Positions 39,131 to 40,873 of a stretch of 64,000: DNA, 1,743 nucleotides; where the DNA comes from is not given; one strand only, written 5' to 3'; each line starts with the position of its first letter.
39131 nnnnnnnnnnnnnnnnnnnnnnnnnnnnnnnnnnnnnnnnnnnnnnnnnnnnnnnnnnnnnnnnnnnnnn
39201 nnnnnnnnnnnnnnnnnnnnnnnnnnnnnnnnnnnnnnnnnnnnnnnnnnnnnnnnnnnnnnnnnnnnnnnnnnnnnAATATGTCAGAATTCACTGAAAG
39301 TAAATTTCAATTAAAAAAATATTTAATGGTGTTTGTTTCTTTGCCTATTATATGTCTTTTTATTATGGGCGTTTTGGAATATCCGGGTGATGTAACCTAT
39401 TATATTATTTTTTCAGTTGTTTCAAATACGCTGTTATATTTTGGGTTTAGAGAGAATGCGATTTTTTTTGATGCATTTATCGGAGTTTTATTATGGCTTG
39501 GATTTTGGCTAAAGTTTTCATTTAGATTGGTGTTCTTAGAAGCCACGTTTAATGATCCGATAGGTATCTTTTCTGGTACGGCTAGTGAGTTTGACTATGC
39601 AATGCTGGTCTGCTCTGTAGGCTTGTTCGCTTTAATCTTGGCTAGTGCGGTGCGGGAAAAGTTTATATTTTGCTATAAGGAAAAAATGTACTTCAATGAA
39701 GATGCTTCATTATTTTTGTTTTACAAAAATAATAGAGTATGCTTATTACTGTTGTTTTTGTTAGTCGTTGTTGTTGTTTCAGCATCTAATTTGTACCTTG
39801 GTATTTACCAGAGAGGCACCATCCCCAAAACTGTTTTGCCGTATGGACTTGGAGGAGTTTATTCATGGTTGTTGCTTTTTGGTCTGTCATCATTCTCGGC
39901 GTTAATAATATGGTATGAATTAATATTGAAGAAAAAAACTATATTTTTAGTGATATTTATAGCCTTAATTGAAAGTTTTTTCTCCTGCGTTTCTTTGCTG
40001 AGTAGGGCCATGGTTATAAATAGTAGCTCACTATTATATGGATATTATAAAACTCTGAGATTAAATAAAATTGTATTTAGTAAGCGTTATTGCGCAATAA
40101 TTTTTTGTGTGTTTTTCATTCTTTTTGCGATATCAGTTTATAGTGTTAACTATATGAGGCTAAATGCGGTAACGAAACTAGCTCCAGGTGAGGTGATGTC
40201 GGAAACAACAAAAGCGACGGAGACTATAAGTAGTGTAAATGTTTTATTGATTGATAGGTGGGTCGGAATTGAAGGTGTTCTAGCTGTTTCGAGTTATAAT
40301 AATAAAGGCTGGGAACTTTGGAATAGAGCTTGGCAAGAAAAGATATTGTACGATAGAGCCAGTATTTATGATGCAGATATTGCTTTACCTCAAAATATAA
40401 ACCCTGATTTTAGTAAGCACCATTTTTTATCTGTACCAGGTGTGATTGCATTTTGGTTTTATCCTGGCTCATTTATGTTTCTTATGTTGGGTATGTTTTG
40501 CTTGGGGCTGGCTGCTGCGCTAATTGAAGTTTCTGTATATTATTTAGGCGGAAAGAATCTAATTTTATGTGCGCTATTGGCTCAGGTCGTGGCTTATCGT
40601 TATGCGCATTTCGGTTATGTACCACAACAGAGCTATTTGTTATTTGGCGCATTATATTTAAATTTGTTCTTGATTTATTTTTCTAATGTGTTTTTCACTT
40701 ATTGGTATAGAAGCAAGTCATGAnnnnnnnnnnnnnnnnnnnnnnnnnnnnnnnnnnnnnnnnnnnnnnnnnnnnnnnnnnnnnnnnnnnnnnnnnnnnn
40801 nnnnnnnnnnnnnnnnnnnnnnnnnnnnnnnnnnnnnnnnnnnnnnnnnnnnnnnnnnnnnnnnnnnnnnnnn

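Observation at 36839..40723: Two giant polytopic membrane proteins; the 812-aa one may fuse a Wzx-like half to a Wzy_C-type polymerase/ligase domain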

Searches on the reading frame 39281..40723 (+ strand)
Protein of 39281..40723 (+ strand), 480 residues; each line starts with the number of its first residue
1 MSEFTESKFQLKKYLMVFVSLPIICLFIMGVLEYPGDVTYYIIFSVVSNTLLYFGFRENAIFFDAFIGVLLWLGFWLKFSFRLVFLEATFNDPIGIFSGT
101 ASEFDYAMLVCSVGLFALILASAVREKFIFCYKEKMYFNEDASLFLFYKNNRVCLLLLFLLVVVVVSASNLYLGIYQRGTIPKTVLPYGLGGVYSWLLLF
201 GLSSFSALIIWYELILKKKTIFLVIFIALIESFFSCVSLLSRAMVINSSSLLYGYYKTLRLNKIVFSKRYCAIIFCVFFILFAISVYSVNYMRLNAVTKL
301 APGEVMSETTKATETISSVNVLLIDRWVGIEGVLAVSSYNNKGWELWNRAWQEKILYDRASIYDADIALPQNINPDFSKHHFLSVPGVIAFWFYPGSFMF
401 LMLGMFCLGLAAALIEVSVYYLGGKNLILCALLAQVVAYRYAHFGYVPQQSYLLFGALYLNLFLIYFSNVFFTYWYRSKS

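Call 4: search_protein_families(library=pfam, proteins=[window:39281-40723:+], max_evalue=1)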
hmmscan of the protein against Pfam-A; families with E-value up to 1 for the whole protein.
window:39281-40723:+ (480 aa): 0 families

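Call 5: search_protein_families(library=ncbifam, proteins=[window:39281-40723:+], max_evalue=0.1)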
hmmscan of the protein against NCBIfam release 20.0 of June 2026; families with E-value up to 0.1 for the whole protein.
window:39281-40723:+ (480 aa): 0 families

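Call 7: search_solved_structures(query=window:39281-40723:+, max_evalue=10)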
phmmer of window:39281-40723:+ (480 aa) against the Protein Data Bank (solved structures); distinct sequences matched with E-value up to 10: 0.

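Call 12: find_homologous_proteins(query=window:39281-40723:+, max_evalue=0.001)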
Query window:39281-40723:+ (480 aa): 924 proteins with E <= 0.001 among 8000 candidates; the best 120 are listed.
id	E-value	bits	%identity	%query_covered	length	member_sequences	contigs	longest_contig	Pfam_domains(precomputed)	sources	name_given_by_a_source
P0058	0.0e+0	1047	100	100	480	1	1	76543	-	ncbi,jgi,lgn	ncbi:MAG: hypothetical protein ACI9IA_000048 [Enterobacterales bacterium]|jgi:hypothetical protein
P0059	7.1e-157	541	55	98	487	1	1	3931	-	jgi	-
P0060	1.2e-153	531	54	97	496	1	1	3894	-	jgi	-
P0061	3.7e-150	519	53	98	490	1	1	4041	-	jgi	-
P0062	1.8e-149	517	53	97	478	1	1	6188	-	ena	-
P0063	1.5e-148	514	51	97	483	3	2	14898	-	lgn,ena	-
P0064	2.1e-148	513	51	98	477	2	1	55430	-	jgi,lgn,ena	-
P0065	3.2e-148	513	51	98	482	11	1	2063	-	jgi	-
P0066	5.6e-148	512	52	98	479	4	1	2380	-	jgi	jgi:hypothetical protein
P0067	8.2e-148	511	52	98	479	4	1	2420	-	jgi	jgi:hypothetical protein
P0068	1.0e-147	511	51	97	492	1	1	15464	-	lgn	-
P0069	5.1e-147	509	54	95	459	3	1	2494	-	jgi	-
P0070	3.9e-146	506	51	98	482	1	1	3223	-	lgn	-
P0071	1.4e-145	504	52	94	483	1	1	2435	-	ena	-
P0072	6.7e-145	502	52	97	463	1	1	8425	-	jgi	jgi:hypothetical protein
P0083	1.3e-141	491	51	97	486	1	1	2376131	-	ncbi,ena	-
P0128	3.7e-135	470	47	99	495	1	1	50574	-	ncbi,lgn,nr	ncbi:MAG TPA: hypothetical protein VHE58_04235 [Burkholderiales bacterium]|nr:hypothetical protein [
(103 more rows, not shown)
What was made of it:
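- Closest known: Wzy repeat-unit polymerases. Different: It is unusually conserved for a Wzy, about 50% identity across classes (call 12).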

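Call 24: search_solved_structures(query=A2, max_evalue=10, show_alignments=2)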
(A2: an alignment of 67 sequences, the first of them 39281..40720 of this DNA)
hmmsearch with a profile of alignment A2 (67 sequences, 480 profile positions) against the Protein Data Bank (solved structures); distinct sequences matched with E-value up to 10: 0.

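Call 27: find_encoding_contigs(protein=P0083, flank=10000, max_places=1)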
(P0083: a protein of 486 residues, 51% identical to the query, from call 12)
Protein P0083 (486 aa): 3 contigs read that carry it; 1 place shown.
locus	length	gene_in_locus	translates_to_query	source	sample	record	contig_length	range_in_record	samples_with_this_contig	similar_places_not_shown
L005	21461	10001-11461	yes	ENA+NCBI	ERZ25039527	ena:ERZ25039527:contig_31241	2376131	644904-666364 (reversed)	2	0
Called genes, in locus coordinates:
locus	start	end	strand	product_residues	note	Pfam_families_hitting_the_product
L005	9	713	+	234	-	PF13578:Methyltransf_24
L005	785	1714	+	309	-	PF05050:Methyltransf_21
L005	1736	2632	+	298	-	PF05050:Methyltransf_21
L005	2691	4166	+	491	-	-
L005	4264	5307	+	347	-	PF00535:Glycos_transf_2, PF10111:Glyco_tranf_2_2, PF13641:Glyco_tranf_2_3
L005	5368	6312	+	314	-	PF01073:3Beta_HSD, PF01370:Epimerase, PF04321:RmlD_sub_bind, PF05368:NmrA, PF07993:NAD_binding_4 (faint), PF13460:NAD_binding_10, PF16363:GDP_Man_Dehyd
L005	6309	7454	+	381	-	PF13439:Glyco_transf_4, PF13579:Glyco_trans_4_4, PF20706:GT4-conflict, PF00534:Glycos_transf_1, PF13692:Glyco_trans_1_4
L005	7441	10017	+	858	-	-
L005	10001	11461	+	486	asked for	-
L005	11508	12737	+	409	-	PF13439:Glyco_transf_4, PF13579:Glyco_trans_4_4, PF00534:Glycos_transf_1, PF13692:Glyco_trans_1_4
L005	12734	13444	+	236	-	PF01370:Epimerase, PF04321:RmlD_sub_bind, PF16363:GDP_Man_Dehyd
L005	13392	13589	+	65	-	-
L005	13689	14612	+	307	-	PF01073:3Beta_HSD, PF01370:Epimerase, PF02719:Polysacc_synt_2, PF04321:RmlD_sub_bind (weak), PF07993:NAD_binding_4 (weak), PF13460:NAD_binding_10, PF16363:GDP_Man_Dehyd, PF08485:Polysacc_syn_2C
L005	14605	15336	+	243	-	PF02350:Epimerase_2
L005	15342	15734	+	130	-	PF02350:Epimerase_2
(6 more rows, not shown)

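Call 28: find_encoding_contigs(protein=P0128, flank=10000, max_places=1)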
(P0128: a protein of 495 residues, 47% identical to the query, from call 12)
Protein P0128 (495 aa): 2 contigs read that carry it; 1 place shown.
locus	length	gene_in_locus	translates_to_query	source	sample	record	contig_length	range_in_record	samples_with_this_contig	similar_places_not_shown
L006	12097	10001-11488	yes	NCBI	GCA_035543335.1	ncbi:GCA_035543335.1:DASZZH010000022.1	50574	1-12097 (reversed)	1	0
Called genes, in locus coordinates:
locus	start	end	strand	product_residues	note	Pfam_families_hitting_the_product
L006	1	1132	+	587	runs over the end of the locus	-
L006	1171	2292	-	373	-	-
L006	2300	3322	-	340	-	-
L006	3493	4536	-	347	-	PF02779:Transket_pyr, PF02780:Transketolase_C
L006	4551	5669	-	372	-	PF00676:E1_dh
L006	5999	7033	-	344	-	PF00535:Glycos_transf_2, PF10111:Glyco_tranf_2_2 (weak), PF13641:Glyco_tranf_2_3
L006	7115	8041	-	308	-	PF01370:Epimerase, PF04321:RmlD_sub_bind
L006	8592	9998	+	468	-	-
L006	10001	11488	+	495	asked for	-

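Call 34: predict_structure(alignment_id=A2)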
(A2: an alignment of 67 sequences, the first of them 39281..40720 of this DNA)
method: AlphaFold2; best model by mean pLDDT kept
length: 480 residues; sequences in the alignment: 67
mean_pLDDT: 85.1   pTM: 0.86
mean pLDDT of the five models: 85.1, 84.5, 82.6, 81.6, 81.0
residues with pLDDT >= 90: 242; 70-90: 169; 50-70: 62; < 50: 7
segments of 3 or more residues with pLDDT < 50: 1-6
pLDDT, mean of each block of 10 residues (from residue 1): 46 84 96 96 98 91 94 94 87 80 96 98 93 75 89 96 93 79 82 87 94 90 91 80 82 91 84 90 84 70 56 57 75 92 92 80 74 61 77 96 97 94 92 92 71 86 93 90
secondary structure, 60 per line:
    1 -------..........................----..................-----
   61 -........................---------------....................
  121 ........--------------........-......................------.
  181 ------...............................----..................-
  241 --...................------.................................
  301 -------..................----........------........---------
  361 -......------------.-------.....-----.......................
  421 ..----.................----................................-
elements in order: H8-33 H38-55 H62-85 H101-128 H143-150 H152-173 H187-217 H222-239 H243-261 H268-300 H308-325 H330-337 H344-351 H362-367 H388-392 H398-422 H427-443 H448-479
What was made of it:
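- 39281..40723 (+): B480: 480-aa, 12-helix protein of an unclassified family; putative repeat-unit polymerase. AF2 has pLDDT 85.1 and pTM 0.86 (call 34).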

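Call 38: fold_search(model_id=the predicted structure, library=pdb)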
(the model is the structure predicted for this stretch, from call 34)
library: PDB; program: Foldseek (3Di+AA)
matches with E <= 10: 60; with E <= 0.001: 0
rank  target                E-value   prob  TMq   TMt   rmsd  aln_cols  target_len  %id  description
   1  9qju_A                8.8e-01  0.08  0.16  0.16  25.8       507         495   14  Structure of the transmembrane domain of Ist2 in lipid nanodiscs (narrow state) (released 2025-09-03)
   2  8p2z_C                1.4e+00  0.03  0.11  0.10  24.7       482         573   10  Structure of human SIT1 bound to L-pipecolate (focussed map / refinement) (released 2024-06-12)
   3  6lgz                  1.9e+00  0.06  0.13  0.18  21.1       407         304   12  Crystal structure of a cysteine-pair mutant (P10C-S291C) of a bacterial bile acid transporter in an inward-facing state  (released 2020-12-09)
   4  5x93                  1.9e+00  0.04  0.12  0.13  29.9       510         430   11  Human endothelin receptor type-B in complex with antagonist K-8794 (released 2017-08-16)
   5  5gli                  2.3e+00  0.04  0.12  0.13  30.3       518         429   11  Human endothelin receptor type-B in the ligand-free form (released 2016-09-07)
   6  6ol0_A                2.5e+00  0.03  0.11  0.12  23.9       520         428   11  Structure of VcINDY bound to Malate (released 2020-10-28)
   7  6i1z_B                2.6e+00  0.06  0.14  0.19  19.0       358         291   11  Outward facing structure of apo CST (released 2019-06-05)
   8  7kyp_B                2.7e+00  0.03  0.08  0.12  19.8       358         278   12  PsaBC from Streptococcus pneumoniae in complex with Fab (released 2021-08-25)
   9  8ycp_B                3.3e+00  0.02  0.11  0.09  26.7       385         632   13  structure of human trpv1 in complex with BC5 (released 2025-01-29)
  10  7kyp_F                3.4e+00  0.02  0.08  0.13  22.1       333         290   15  PsaBC from Streptococcus pneumoniae in complex with Fab (released 2021-08-25)
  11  8y6h_A                3.4e+00  0.02  0.11  0.09  27.9       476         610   12  P-glycoprotein in complex with UIC2 Fab and triple elacridar molecules in LMNG detergent (released 2024-04-17)
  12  7kyp_D                3.6e+00  0.02  0.08  0.13  22.3       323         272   14  PsaBC from Streptococcus pneumoniae in complex with Fab (released 2021-08-25)
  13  7l2k_A                3.7e+00  0.03  0.12  0.11  25.5       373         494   10  Cryo-EM structure of full-length TRPV1 at pH6b state (released 2021-09-22)
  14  8sa1                  3.9e+00  0.04  0.11  0.05  25.0       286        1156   14  CryoEM structure of P-Glycoprotein in inward facing 2 state under continuous turnover conditions with verapamil (released 2025-04-23)
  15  4k1c_A                4.1e+00  0.03  0.13  0.16  22.5       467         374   11  VCX1 Calcium/Proton Exchanger (released 2013-05-08)
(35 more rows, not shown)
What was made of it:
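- On GT-C fold glycosyltransferases (B480): Foldseek against PDB: best prob 0.08, EmbB 0.02, AglB 0.01 (call 38).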

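Call 44: find_related_loci(query=A2, collection=genome_contigs, flank=8000)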
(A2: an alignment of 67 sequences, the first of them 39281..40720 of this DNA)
Query A2 (480 aa) in genome_contigs; peptide patterns used: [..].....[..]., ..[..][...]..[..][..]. (x = any residue, [..] = any of these).
181 stretches matched a pattern; 100 encode a relative of the query (tblastn E <= 1e-3); the best 80 are kept; 79 distinct loci.
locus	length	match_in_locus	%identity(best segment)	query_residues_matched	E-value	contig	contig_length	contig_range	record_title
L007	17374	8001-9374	49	10-473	9e-138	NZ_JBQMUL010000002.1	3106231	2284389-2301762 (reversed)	MAG: Methylophilus sp. isolate Hpa-523 contig_523, whole genome shotgun sequence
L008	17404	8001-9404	48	20-469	1e-137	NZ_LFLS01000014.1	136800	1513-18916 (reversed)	Herbaspirillum autotrophicum strain IAM 14942 contig14, whole genome shotgun sequence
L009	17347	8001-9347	52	23-478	3e-137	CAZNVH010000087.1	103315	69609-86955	MAG TPA_asm: uncultured Enterobacteriaceae bacterium isolate binchicken_co165_59 genome assembly, contig: k141_173973, w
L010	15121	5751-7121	48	19-480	5e-135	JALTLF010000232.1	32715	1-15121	MAG: Chromatiales bacterium isolate S139_maxbin2_scaf2bin.311 S139_NODE_827_length_32715_cov_45.527986, whole genome sho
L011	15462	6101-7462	47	31-471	2e-132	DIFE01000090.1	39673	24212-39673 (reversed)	MAG TPA_asm: Deltaproteobacteria bacterium UBA5756 UBA5756_contig_18525, whole genome shotgun sequence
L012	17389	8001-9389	47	13-474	1e-130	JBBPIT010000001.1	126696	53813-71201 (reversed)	MAG: Pseudomonadota bacterium isolate BPF1-28-30_bin_3 NODE_12_length_126696_cov_19.418593, whole genome shotgun sequenc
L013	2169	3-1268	49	55-480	4e-139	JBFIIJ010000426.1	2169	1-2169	MAG: Gammaproteobacteria bacterium isolate Mix_sand11.2021.09.Z.47 k141_2783357_length_2169_cov_9.0000, whole genome sho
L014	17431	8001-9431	47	11-480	1e-129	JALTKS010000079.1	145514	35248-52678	MAG: Gammaproteobacteria bacterium isolate S139_maxbin2_scaf2bin.221 S139_NODE_33_length_145514_cov_115.579701, whole ge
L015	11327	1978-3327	46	10-475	4e-129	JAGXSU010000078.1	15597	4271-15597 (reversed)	MAG: Methylomicrobium sp. isolate CROMO_BS_115_2 c_000000284993, whole genome shotgun sequence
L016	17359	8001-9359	46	13-469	4e-129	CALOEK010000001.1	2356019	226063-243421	MAG: uncultured Gammaproteobacteria bacterium isolate LOGT_bin.0192 genome assembly, contig: contig_14171, whole genome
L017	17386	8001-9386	45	9-476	9e-128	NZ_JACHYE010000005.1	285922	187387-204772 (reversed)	Herbaspirillum sp. Sphag64 Ga0365388_05, whole genome shotgun sequence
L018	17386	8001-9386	46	9-466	5e-127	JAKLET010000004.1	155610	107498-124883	MAG: Deltaproteobacteria bacterium isolate RA.bin14 RA.bin14_4, whole genome shotgun sequence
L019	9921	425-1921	44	20-469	4e-125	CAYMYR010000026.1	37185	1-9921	MAG TPA_asm: uncultured Smithella sp. isolate binchicken_co269_98 genome assembly, contig: NODE_942_length_37185_cov_16.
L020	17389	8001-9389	48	15-480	2e-124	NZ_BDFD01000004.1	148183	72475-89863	Mariprofundus micogutta strain ET2, whole genome shotgun sequence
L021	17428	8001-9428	44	32-478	7e-125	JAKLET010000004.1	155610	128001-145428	MAG: Deltaproteobacteria bacterium isolate RA.bin14 RA.bin14_4, whole genome shotgun sequence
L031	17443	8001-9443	45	17-477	3e-122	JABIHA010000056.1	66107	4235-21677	MAG: Bacteriovoracaceae bacterium isolate SI053_bin57 k141_1588739, whole genome shotgun sequence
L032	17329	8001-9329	46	28-479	1e-120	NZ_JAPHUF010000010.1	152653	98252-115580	MAG: Sulfurimonas sp. isolate N3M-Bin_6 c_000000328976, whole genome shotgun sequence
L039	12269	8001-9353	44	13-465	2e-116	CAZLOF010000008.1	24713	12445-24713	MAG TPA_asm: uncultured Thermoflexus sp. isolate SRP296810_co1_282 genome assembly, contig: NODE_1919_length_24713_cov_4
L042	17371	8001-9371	43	10-469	1e-116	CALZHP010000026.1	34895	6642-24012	MAG: uncultured Desulfobulbaceae bacterium isolate FO_M_Desulfobacterota_09 genome assembly, contig: NODE_388_length_348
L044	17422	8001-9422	42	13-479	4e-114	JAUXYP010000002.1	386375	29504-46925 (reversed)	MAG: Sulfuricurvum sp. isolate C18_concoct.bin.190 C18_k141_451222, whole genome shotgun sequence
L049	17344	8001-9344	42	33-480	3e-108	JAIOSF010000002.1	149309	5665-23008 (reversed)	MAG: Arcobacteraceae bacterium isolate SMBSF37 bin_11_k127_1268820, whole genome shotgun sequence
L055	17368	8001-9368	40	14-466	5e-99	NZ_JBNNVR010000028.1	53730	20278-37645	Pseudomonas sp. NPDC089554 NPDC089554_189_H3.ctg-0028, whole genome shotgun sequence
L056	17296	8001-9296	41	30-466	7e-99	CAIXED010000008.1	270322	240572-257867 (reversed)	MAG: uncultured proteobacterium isolate MJ-2014-D3_bin-499 genome assembly, contig: bin-499:08/82, whole genome shotgun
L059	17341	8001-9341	38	34-479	8e-96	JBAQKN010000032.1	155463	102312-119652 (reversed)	MAG: Pseudobdellovibrio sp. isolate MFD12081_ilm_asm_bin6 k127_24188, whole genome shotgun sequence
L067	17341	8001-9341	35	27-452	6e-77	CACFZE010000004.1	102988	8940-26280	uncultured Pelagibacteraceae bacterium isolate AG-909-F14 genome assembly, contig: AG-909-F14_NODE_4, whole genome shotg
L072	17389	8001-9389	34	3-466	5e-66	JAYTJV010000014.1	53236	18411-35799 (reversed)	MAG: Pseudobdellovibrionaceae bacterium isolate GFS_3043 GFS_3043_13, whole genome shotgun sequence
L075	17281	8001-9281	32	34-466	1e-52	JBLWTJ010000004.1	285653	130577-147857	MAG: Bacteriovoracaceae bacterium isolate EA05-03 A05maxbin.018RE.5K@4, whole genome shotgun sequence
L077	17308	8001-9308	31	26-466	1e-48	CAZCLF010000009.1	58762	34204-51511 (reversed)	MAG TPA_asm: uncultured Rhodocyclaceae bacterium isolate SRP150892_co2_241 genome assembly, contig: NODE_546_length_5876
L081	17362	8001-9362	28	24-451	1e-41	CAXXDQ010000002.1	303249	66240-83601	MAG: Desulfomonilia bacterium isolate 0c9ce0d9-ef91-441a-a17a-dc80b036fdfb genome assembly, contig: contig_2, whole geno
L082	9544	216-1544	29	24-467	7e-42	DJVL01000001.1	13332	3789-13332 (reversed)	MAG TPA_asm: Patescibacteria group bacterium UBA6257 UBA6257_contig_97058, whole genome shotgun sequence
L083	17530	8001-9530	26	27-466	1e-41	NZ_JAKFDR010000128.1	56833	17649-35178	MAG: Polaromonas sp. isolate LC052 contig-124_427, whole genome shotgun sequence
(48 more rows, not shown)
